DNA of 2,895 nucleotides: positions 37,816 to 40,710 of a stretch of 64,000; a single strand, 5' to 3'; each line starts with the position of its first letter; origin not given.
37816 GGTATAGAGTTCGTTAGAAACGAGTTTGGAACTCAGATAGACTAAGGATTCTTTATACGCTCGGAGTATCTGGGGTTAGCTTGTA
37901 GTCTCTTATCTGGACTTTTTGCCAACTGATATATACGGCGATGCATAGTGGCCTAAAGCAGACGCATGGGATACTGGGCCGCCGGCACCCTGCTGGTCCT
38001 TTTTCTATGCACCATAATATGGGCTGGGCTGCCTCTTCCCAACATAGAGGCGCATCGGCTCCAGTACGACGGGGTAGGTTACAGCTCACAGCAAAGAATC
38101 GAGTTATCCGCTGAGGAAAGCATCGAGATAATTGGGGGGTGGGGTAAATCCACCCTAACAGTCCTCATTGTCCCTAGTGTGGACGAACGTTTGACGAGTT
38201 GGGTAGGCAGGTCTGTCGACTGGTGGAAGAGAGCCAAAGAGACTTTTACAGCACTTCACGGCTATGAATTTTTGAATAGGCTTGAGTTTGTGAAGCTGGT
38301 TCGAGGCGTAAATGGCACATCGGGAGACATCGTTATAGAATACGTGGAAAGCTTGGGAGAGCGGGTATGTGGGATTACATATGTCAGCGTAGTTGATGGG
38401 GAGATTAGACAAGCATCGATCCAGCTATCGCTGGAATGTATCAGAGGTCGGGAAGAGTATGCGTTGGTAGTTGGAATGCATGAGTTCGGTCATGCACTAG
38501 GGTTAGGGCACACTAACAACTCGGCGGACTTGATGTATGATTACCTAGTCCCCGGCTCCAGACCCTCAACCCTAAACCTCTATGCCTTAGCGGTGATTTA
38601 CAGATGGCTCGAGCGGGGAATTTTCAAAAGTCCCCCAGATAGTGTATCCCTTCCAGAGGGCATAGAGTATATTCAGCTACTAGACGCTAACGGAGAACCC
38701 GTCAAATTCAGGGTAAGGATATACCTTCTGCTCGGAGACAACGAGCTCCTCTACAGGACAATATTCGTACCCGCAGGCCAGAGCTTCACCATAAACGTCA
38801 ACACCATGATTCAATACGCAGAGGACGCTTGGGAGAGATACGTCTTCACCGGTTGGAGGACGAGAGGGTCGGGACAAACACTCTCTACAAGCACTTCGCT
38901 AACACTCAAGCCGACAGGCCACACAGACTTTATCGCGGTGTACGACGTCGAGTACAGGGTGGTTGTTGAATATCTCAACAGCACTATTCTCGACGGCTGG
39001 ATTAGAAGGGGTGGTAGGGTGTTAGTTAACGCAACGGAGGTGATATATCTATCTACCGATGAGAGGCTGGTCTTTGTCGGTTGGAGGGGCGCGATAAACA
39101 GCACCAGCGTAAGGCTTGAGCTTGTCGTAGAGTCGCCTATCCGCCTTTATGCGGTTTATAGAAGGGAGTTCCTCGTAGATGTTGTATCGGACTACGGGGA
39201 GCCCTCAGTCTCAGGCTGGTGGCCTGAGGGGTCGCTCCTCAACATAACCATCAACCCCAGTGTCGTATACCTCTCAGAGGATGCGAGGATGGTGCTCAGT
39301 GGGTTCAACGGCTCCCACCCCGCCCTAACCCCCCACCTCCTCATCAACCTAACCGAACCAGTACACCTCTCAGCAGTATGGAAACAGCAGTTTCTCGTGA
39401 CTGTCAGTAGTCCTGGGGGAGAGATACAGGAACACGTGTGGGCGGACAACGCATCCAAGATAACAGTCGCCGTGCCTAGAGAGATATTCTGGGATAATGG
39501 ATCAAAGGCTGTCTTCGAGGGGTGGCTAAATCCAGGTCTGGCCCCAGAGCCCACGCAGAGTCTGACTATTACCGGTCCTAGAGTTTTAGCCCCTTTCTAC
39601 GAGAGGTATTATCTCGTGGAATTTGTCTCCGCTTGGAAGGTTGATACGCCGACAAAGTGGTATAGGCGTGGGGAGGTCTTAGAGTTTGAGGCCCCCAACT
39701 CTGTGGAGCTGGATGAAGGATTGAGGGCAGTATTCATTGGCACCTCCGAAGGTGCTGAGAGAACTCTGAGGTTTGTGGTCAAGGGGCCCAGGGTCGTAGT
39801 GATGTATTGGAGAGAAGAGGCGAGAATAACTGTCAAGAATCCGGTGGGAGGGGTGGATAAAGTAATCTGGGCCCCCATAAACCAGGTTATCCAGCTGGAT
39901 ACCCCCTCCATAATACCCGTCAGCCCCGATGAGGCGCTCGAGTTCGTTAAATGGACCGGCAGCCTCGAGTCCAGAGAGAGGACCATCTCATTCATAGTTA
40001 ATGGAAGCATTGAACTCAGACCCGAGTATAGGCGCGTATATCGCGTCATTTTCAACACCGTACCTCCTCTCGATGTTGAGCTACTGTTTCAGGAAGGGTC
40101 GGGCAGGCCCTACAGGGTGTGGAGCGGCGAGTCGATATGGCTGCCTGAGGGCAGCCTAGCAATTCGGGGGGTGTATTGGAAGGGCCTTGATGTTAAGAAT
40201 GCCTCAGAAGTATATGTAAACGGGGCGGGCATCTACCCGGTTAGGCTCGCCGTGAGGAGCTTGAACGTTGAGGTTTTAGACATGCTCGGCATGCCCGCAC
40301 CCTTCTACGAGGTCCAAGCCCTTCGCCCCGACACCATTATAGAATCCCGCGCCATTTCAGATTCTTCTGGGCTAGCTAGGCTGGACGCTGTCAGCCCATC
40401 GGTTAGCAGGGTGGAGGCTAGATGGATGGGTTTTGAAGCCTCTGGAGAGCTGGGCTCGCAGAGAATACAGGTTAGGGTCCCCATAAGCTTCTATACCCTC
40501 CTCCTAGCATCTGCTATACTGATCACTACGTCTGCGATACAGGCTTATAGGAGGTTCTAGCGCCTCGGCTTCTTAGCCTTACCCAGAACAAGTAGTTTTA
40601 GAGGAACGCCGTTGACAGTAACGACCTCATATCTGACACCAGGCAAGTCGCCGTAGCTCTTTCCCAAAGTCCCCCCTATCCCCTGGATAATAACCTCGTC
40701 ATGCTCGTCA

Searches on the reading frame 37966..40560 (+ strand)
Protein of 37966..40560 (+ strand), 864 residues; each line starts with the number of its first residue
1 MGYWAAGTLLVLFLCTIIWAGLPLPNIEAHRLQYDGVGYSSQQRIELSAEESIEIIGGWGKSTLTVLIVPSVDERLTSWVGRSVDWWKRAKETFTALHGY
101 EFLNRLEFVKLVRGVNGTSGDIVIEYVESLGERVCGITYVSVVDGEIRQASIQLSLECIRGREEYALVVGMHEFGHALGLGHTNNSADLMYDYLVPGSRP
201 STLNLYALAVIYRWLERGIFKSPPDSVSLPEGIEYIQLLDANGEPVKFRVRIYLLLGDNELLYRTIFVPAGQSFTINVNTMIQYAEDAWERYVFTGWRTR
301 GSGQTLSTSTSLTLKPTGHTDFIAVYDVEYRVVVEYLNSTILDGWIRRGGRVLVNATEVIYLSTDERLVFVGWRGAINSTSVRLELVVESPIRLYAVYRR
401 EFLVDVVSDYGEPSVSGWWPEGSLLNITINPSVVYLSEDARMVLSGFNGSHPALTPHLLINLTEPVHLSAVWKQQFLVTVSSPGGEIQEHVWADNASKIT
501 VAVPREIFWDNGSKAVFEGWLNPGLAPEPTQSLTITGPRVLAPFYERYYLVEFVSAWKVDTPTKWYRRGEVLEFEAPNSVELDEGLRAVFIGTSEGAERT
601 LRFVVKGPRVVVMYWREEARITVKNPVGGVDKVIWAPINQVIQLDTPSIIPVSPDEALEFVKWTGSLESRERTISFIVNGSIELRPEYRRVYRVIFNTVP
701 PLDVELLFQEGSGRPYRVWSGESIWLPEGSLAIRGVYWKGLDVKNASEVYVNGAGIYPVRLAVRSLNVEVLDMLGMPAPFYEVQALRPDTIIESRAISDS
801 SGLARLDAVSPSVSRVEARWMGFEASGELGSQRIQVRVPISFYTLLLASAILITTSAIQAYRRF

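Call 76: find_encoding_contigs(protein=window:37966-40560:+, flank=10000, max_places=1)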
Protein window:37966-40560:+ (864 aa): 4 contigs read that carry it; 1 place shown.
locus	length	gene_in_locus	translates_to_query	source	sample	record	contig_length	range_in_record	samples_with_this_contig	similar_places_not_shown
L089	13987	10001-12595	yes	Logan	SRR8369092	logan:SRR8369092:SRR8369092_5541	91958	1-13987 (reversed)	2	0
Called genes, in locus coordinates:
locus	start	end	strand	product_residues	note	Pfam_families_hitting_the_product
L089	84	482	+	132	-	PF02675:AdoMet_dc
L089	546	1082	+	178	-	PF22769:DCD, PF00692:dUTPase (weak)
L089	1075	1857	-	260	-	PF23023:Anti-Pycsar_Apyc1, PF00753:Lactamase_B, PF12706:Lactamase_B_2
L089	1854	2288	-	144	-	PF01967:MoaC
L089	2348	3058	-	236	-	PF13085:Fer2_3, PF13187:Fer4_9 (faint), PF13183:Fer4_8, PF13237:Fer4_10, PF12838:Fer4_7 (weak), PF13534:Fer4_17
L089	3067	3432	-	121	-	-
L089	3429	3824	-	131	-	PF01127:Sdh_cyt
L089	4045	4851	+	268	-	PF00970:FAD_binding_6, PF00175:NAD_binding_1 (weak)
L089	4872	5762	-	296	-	PF01988:VIT1 (weak)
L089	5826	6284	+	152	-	PF00237:Ribosomal_L22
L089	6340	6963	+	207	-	PF07650:KH_2, PF00189:Ribosomal_S3_C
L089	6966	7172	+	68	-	PF00831:Ribosomal_L29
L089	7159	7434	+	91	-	PF01868:RNase_P-MRP_p29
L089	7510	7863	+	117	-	PF00366:Ribosomal_S17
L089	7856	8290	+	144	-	PF00238:Ribosomal_L14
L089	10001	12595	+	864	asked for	PF00413:Peptidase_M10 (weak)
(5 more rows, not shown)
